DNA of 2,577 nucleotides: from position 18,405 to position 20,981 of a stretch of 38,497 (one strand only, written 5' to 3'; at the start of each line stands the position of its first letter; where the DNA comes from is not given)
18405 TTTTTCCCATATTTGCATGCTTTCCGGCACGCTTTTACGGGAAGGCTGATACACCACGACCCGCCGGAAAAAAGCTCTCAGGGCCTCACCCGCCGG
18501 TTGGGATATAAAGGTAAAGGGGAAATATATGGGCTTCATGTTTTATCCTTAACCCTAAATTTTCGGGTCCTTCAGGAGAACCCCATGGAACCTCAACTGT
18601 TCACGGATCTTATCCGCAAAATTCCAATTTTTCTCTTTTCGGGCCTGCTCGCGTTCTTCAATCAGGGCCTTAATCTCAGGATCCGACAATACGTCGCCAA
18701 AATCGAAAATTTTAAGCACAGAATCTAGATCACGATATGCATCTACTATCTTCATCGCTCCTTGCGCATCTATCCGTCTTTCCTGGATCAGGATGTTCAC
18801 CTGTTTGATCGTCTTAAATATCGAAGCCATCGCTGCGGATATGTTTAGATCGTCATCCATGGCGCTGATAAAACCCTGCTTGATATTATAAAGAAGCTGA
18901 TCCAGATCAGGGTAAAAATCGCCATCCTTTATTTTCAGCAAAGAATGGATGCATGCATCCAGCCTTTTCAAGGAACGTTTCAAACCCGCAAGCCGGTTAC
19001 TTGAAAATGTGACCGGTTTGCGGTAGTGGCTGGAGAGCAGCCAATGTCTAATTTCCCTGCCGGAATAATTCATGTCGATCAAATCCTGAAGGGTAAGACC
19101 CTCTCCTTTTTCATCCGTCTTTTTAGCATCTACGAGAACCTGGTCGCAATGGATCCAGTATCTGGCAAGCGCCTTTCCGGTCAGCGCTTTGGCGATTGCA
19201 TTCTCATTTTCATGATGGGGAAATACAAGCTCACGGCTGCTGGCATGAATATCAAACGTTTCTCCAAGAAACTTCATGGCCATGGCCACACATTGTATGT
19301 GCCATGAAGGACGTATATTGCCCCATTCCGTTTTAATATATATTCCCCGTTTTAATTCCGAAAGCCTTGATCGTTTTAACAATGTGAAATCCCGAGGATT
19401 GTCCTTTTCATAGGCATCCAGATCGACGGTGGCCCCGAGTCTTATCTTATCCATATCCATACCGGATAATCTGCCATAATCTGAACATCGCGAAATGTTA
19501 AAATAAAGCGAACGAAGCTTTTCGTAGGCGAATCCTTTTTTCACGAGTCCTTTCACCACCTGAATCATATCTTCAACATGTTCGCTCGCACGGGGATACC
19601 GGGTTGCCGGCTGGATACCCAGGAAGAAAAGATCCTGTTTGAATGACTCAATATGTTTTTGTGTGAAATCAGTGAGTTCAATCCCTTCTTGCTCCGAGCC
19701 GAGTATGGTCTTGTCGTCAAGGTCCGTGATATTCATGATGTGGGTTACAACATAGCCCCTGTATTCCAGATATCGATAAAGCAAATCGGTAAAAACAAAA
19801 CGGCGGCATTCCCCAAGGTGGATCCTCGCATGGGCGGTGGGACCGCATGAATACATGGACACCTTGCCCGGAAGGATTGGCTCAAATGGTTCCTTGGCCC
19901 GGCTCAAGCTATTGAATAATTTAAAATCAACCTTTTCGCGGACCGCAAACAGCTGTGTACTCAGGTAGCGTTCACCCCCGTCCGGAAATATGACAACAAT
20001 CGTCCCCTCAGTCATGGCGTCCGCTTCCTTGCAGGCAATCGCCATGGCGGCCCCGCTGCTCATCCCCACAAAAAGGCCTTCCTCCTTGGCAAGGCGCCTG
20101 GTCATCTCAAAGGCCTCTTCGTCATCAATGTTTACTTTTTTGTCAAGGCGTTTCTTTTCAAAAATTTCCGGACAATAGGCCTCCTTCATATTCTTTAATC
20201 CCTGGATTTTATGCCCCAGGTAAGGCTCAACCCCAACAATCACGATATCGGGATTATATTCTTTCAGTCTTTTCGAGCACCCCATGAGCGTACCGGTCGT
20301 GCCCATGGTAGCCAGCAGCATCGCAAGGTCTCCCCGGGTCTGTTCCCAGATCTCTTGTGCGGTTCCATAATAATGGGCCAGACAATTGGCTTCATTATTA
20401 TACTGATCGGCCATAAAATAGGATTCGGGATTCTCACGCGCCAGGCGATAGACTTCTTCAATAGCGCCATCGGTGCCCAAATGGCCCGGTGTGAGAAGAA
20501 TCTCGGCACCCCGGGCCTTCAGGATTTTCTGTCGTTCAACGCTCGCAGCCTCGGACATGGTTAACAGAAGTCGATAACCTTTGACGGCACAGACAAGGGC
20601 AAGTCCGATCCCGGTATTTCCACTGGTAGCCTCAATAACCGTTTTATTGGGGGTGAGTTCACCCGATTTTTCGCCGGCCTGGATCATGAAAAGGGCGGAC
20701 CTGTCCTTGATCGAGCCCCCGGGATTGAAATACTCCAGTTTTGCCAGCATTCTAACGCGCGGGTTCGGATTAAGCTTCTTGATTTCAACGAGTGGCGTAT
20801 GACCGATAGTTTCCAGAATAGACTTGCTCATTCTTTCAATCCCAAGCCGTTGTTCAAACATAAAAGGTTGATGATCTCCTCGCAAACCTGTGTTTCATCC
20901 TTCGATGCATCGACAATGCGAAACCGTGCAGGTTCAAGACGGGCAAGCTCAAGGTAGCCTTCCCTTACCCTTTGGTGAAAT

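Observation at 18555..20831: Cysteine synthase fused to a CysRS-like body whose class-I synthetase signatures are eroded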

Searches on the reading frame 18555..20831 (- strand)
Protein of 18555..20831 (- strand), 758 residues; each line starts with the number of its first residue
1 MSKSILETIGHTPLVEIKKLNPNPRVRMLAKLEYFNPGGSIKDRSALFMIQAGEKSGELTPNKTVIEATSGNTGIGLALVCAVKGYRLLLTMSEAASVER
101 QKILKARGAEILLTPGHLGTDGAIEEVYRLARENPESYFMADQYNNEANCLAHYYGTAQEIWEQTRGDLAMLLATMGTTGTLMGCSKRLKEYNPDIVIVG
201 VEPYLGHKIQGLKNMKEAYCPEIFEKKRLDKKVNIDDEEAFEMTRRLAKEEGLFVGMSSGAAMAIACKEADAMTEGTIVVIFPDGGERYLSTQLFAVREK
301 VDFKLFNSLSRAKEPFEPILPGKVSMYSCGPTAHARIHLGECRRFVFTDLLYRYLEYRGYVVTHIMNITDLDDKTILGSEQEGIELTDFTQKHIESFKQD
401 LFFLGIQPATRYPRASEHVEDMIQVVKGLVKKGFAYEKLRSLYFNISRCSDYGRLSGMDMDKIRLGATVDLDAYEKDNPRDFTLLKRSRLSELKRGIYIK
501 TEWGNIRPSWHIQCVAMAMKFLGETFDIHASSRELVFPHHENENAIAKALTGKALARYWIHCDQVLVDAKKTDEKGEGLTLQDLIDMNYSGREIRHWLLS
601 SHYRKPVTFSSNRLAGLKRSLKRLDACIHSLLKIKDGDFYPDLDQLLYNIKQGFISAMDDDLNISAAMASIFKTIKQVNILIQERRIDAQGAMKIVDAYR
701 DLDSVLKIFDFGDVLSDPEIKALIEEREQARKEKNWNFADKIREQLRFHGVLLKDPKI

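Call 5: search_protein_families(library=pfam, proteins=[window:18555-20831:-], max_evalue=0.01)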
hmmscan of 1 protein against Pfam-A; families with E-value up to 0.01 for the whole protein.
window:18555-20831:- (758 aa): 5 families
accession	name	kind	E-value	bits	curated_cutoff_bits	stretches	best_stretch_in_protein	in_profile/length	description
PF01406.26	tRNA-synt_1e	-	1.4e-80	271.3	27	1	316-615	2-297/301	tRNA synthetases class I (C) catalytic domain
PF00291.31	PALP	-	1.1e-68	232.2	35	1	6-284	2-295/295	Pyridoxal-phosphate dependent enzyme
PF09190.17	DALR_2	-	6.2e-09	36.7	22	1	654-709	2-56/57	DALR domain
PF23493.1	CysS_C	-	1.5e-06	28.7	23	1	717-755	5-43/51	Cysteinyl-tRNA ligase anticodon binding domain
PF09334.17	tRNA-synt_1g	-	0.00026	20.3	20.1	1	333-444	10-122/391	tRNA synthetases class I (M)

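Call 6: search_protein_families(library=ncbifam, proteins=[window:18555-20831:-], max_evalue=0.01)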
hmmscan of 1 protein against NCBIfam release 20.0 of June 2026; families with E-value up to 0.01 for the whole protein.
window:18555-20831:- (758 aa): 47 families (the best 25 are shown)
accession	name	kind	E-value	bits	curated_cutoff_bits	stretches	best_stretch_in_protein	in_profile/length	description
TIGR00435.1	cysS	equivalog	3.7e-109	365.9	340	1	303-756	1-457/466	cysteine--tRNA ligase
TIGR01136.1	cysKM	subfamily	1.9e-106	355.8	344.15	1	6-295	2-299/299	cysteine synthase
TIGR01138.1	cysM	equivalog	3.5e-101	338.6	394.2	1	5-295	2-290/290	cysteine synthase B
NF008735.0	PRK11761.1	equivalog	5.6e-97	324.6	413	1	3-296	4-295/296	cysteine synthase CysM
TIGR01139.1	cysK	equivalog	2.1e-93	312.9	350.95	1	6-295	2-298/298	cysteine synthase A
TIGR01137.1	cysta_beta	equivalog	1.4e-88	297.5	510.25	1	3-293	3-309/457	cystathionine beta-synthase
NF011108.0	PRK14536.1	equivalog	1.9e-84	284.2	780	2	303-629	3-338/490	cysteine--tRNA ligase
NF007989.0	PRK10717.1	equivalog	6.8e-80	268.6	387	1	2-295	5-318/334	cysteine synthase A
NF053679.1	CysteaSynCapA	equivalog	1.2e-65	221.5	600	1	3-291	8-316/329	cysteate synthase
TIGR03945.1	PLP_SbnA_fam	equivalog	3.2e-64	216.9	349.95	1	5-292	1-297/304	2,3-diaminopropionate biosynthesis protein SbnA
NF011107.0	PRK14534.1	equivalog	1.2e-56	192.7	744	1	323-756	21-472/481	cysteine--tRNA ligase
TIGR03447.1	mycothiol_MshC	equivalog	5.4e-49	167.1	485.1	1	300-679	15-386/411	cysteine--1-D-myo-inosityl 2-amino-2-deoxy-alpha-D-glucopyranoside ligase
NF005292.0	PRK06815.1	equivalog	1.2e-17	64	371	1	5-204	15-205/320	threonine/serine dehydratase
NF005680.0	PRK07476.1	equivalog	3e-15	56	413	1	4-278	16-283/326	hydroxyectoine utilization dehydratase EutB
TIGR02991.1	ectoine_eutB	equivalog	1.4e-14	53.8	413.35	1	7-279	15-280/317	hydroxyectoine utilization dehydratase EutB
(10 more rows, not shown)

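Call 10: find_homologous_proteins(query=window:18555-20831:-, max_evalue=1e-30)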
Query window:18555-20831:- (758 aa): 7978 proteins with E <= 1e-30 among 8000 candidates; the best 120 are listed.
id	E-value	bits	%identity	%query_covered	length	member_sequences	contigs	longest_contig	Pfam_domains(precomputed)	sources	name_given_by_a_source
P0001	0.0e+0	1666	96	100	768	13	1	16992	PF01406.26,PF23493.2,PF00291.32,PF09190.18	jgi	jgi:cysteinyl-tRNA synthetase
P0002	0.0e+0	1384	78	100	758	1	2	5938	PF01406.26,PF23493.2,PF00291.32,PF09190.18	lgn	-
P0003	0.0e+0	1380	78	100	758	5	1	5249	PF09334.18,PF01406.26,PF23493.2,PF00291.32,PF09190.18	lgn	-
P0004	0.0e+0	1359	77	100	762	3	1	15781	PF09334.18,PF01406.26,PF23493.2,PF00291.32,PF09190.18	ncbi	-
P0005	0.0e+0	1351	77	100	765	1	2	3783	PF01406.26,PF23493.2,PF00291.32,PF09190.18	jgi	-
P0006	0.0e+0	1350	76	100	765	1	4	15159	PF01406.26,PF23493.2,PF00291.32,PF09190.18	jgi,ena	jgi:cysteinyl-tRNA synthetase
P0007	0.0e+0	1350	77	100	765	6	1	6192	PF01406.26,PF23493.2,PF00291.32,PF09190.18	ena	-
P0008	0.0e+0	1349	76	100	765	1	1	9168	PF01406.26,PF23493.2,PF00291.32,PF09190.18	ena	-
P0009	0.0e+0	1348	76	100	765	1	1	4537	PF01406.26,PF23493.2,PF00291.32,PF09190.18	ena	-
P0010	0.0e+0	1347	76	100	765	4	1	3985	PF01406.26,PF23493.2,PF00291.32,PF09190.18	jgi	jgi:cysteinyl-tRNA synthetase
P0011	0.0e+0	1345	76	100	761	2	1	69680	PF09334.18,PF01406.26,PF23493.2,PF00291.32,PF09190.18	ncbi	-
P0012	0.0e+0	1342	76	100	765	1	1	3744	PF01406.26,PF23493.2,PF00291.32,PF09190.18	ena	-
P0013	0.0e+0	1342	77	100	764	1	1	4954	PF01406.26,PF23493.2,PF00291.32,PF09190.18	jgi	jgi:cysteinyl-tRNA synthetase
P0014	0.0e+0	1342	76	100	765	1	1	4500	PF01406.26,PF23493.2,PF00291.32,PF09190.18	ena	-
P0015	0.0e+0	1342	76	100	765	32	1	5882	PF01406.26,PF23493.2,PF00291.32,PF09190.18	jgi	jgi:cysteinyl-tRNA synthetase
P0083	0.0e+0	1317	75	100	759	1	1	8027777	PF01406.26,PF23493.2,PF00291.32,PF09190.18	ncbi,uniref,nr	ncbi:cysteine--tRNA ligase [Desulfonema magnum]|uniref:Cysteine--tRNA ligase n=1 Tax=Desulfonema mag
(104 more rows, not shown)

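Call 20: find_encoding_contigs(protein=P0083, flank=10000, max_places=3)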
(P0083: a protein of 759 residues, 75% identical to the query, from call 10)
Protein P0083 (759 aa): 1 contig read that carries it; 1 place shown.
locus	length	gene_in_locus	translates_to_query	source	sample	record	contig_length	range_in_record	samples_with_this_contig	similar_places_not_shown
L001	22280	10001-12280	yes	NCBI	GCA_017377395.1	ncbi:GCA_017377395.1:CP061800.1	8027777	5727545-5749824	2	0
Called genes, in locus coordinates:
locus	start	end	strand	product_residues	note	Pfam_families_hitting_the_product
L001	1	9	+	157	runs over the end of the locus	-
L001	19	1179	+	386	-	-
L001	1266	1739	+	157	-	-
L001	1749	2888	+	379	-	-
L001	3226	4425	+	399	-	-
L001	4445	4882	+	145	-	PF11775:CobT_C (weak)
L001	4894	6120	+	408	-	-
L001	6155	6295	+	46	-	-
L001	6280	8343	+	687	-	PF00672:HAMP, PF18947:HAMP_2, PF07228:SpoIIE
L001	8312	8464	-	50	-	-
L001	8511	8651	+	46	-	-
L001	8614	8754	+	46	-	-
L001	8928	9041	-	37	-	-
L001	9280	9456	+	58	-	-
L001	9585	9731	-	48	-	-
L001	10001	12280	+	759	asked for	PF00291:PALP, PF01406:tRNA-synt_1e, PF09190:DALR_2, PF23493:CysS_C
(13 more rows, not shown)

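Call 30: search_protein_representatives(protein=window:18555-20831:-)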
Query: 758 residues. Proteins with E-value up to 0.001 (for the whole library): 47598; up to 1e-10: 23797; up to 1e-30: 5010. The best 150 are listed.
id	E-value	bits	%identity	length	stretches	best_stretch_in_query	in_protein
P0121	0.0e+00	1026.2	58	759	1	1-758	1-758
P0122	1.9e-290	982.2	58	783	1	3-755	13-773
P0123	2.9e-224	763.4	60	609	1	5-571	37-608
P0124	1.2e-212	725.1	45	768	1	1-756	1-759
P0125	2.0e-189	648.2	56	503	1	257-758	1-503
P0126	7.3e-188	643.1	54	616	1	176-750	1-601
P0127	1.6e-178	612.2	44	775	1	5-753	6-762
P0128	9.0e-170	583.3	69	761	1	4-374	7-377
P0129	2.5e-161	555.4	42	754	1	3-751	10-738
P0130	7.9e-159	547.1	42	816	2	3-301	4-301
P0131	2.9e-157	541.9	56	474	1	4-453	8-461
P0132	5.6e-153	527.7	74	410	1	4-317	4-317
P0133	1.5e-137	476.7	53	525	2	306-633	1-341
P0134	2.3e-134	466.2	43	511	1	257-757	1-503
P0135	3.5e-131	455.7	48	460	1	315-755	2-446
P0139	2.1e-122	426.7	46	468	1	304-755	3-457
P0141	4.6e-116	405.7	42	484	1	304-755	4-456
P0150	5.7e-102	359.1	43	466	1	303-755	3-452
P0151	2.2e-101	357.2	41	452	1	303-756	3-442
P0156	5.3e-99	349.3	41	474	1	304-757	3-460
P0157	5.9e-99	349.2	40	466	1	304-756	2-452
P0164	3.4e-95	336.7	38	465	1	304-756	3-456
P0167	3.3e-94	333.4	39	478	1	303-757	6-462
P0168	3.7e-94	333.3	39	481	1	304-755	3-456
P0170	1.5e-93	331.2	41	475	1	304-757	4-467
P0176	4.0e-91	323.3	40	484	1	304-755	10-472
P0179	2.7e-90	320.5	38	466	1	303-755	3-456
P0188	1.3e-86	308.4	42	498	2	304-677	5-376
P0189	1.3e-86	308.3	40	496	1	305-755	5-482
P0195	8.5e-85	302.3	40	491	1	303-755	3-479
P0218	6.8e-82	292.7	37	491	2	303-709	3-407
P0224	4.4e-81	290.1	39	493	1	303-755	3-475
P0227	1.0e-80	288.8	40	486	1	304-755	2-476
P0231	1.7e-80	288.2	38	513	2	303-684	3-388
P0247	2.5e-79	284.2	39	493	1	303-755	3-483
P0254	3.6e-79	283.7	38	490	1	313-757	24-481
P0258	4.3e-79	283.5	36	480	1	303-755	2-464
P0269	1.9e-78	281.4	38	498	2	303-702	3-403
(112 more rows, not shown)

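Call 34: list_cluster_members(proteins=[P0121, P0122, P0124, P0127, P0129, P0130, P0135, P0139, P0150, P0151])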
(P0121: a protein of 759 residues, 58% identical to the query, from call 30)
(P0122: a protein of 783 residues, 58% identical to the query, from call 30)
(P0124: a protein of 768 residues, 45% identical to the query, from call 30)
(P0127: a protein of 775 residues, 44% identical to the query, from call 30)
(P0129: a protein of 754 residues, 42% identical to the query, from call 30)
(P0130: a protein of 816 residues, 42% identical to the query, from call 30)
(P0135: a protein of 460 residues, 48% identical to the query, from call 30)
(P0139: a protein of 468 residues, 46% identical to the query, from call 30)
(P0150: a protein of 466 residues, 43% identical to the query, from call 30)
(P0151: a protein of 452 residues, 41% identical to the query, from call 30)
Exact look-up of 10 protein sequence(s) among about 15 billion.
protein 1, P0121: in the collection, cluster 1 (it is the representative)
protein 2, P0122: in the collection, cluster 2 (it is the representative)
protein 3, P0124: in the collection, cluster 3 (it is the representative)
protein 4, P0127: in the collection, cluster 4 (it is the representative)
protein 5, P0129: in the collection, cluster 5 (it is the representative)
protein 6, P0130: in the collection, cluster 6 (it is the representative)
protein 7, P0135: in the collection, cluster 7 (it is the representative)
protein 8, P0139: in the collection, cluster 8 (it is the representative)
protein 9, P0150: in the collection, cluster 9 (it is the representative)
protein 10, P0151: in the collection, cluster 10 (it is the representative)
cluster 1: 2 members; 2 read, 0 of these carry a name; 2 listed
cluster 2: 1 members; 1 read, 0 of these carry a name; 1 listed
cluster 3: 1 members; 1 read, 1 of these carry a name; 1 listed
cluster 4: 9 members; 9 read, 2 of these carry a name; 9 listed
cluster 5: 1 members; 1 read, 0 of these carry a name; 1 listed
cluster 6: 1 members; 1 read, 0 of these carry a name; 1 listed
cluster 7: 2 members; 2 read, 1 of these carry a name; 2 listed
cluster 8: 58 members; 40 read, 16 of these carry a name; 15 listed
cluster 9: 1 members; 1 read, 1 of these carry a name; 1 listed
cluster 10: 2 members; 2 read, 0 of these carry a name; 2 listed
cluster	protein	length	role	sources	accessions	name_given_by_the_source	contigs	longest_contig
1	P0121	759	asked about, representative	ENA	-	-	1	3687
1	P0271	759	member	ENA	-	-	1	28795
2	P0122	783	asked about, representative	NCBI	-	-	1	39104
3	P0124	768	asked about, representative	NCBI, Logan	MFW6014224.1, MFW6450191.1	MAG: cysteine--tRNA ligase [Nanoarchaeota archaeon]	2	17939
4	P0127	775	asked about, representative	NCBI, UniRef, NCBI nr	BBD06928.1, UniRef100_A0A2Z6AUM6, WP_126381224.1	cysteine synthase [Desulfovibrio ferrophilus] | cysteine synthase n=2 Tax=Desulfovibrio ferrophilus TaxID=241368 RepID=A0A2Z6AUM6_9BACT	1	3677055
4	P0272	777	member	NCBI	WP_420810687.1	cysteine synthase [Desulfovibrio ferrophilus]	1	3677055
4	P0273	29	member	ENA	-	-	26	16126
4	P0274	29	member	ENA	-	-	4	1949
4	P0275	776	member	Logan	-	-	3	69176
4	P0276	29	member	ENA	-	-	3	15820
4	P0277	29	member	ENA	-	-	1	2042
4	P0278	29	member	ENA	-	-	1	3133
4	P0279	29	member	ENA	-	-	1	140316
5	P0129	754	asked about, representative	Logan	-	-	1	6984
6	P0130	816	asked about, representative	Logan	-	-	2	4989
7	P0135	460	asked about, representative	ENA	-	-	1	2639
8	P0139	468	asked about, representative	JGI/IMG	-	-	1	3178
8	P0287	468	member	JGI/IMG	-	cysteinyl-tRNA synthetase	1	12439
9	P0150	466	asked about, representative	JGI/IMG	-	cysteinyl-tRNA synthetase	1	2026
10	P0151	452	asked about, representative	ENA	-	-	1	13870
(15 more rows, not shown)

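Call 35: find_related_loci(query=window:18555-20831:-, collection=genome_contigs, flank=8000)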
Query window:18555-20831:- (758 aa) in genome_contigs; peptide patterns used: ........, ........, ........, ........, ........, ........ (x = any residue, [..] = any of these).
121 stretches matched a pattern; 89 encode a relative of the query (tblastn E <= 1e-3); the best 80 are kept; 80 distinct loci.
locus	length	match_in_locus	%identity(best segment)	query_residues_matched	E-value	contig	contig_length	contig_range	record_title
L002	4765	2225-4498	77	1-757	0e+0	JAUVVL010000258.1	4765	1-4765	MAG: Desulfobacteraceae bacterium isolate CSMAG_1163 CSMAG_1163_k127_1890452_length_4765_cov_93.1902, whole genome shotg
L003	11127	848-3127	77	1-758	0e+0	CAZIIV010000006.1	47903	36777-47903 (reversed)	MAG TPA_asm: uncultured Desulfobacteraceae bacterium isolate SRP319275_co2_170 genome assembly, contig: NODE_348_length_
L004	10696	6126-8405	77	1-758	0e+0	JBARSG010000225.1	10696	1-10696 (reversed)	MAG: Desulfobacterales bacterium isolate MFD12959_ilm_asm_bin44 k127_389397, whole genome shotgun sequence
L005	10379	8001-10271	77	1-755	0e+0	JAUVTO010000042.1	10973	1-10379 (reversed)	MAG: Desulfobacterales bacterium isolate CSMAG_768 CSMAG_768_k141_1529642_length_10973_cov_13.6880, whole genome shotgun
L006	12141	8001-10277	76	1-757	0e+0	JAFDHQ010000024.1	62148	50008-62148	MAG: Deltaproteobacteria bacterium isolate Meg22_1214_Bin_280 Meg22_1214_Bin_280_scaffold_9102, whole genome shotgun seq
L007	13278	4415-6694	76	1-758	0e+0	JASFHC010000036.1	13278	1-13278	MAG: Desulfobacterales bacterium isolate D0608M02metaG_Bin_359 D0608M02metaG_FD_scaffold_130_c1, whole genome shotgun se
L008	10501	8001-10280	76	1-758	0e+0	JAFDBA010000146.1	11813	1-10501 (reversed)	MAG: Deltaproteobacteria bacterium isolate AB_69_Bin_188 AB_69_Bin_188_scaffold_30126, whole genome shotgun sequence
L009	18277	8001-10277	75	1-758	0e+0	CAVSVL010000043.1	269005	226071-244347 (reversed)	MAG: uncultured delta proteobacterium isolate MFD05684.bin.2.165 genome assembly, contig: contig_9534, whole genome shot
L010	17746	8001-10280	76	1-758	0e+0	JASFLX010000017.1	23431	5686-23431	MAG: Desulfobacterales bacterium isolate D0817M20remetaG_Bin_243 D0817M20remetaG_FD_scaffold_202_c1, whole genome shotgu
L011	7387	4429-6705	75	1-758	0e+0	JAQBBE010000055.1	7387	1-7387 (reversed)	MAG: Desulfobacterales bacterium isolate MAG_345_bin-03 345_bin-03_ctg-055, whole genome shotgun sequence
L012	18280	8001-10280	75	1-758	0e+0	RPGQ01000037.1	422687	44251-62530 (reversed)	MAG: Desulfobacteraceae bacterium Eth-SRB2 Scaffold116_pilon, whole genome shotgun sequence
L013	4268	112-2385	74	1-758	0e+0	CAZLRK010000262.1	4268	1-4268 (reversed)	MAG TPA_asm: uncultured Desulfobacterales bacterium isolate SRP077602_co2_250 genome assembly, contig: NODE_30839_length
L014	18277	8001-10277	76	1-757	0e+0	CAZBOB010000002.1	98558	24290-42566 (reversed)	MAG TPA_asm: uncultured Desulfobacteraceae bacterium isolate binchicken_co34_357 genome assembly, contig: NODE_190_lengt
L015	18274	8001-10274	73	1-758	0e+0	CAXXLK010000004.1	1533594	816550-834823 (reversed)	MAG: Desulfobacterales bacterium isolate c905b435-fdb9-4221-98b7-76b06078fb47 genome assembly, contig: contig_4, whole g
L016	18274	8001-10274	72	1-758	0e+0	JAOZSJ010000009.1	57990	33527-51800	MAG: Desulfobacterales bacterium isolate GMC6.metabat2.155 GMC6_165_length_57990_cov_14.454199, whole genome shotgun seq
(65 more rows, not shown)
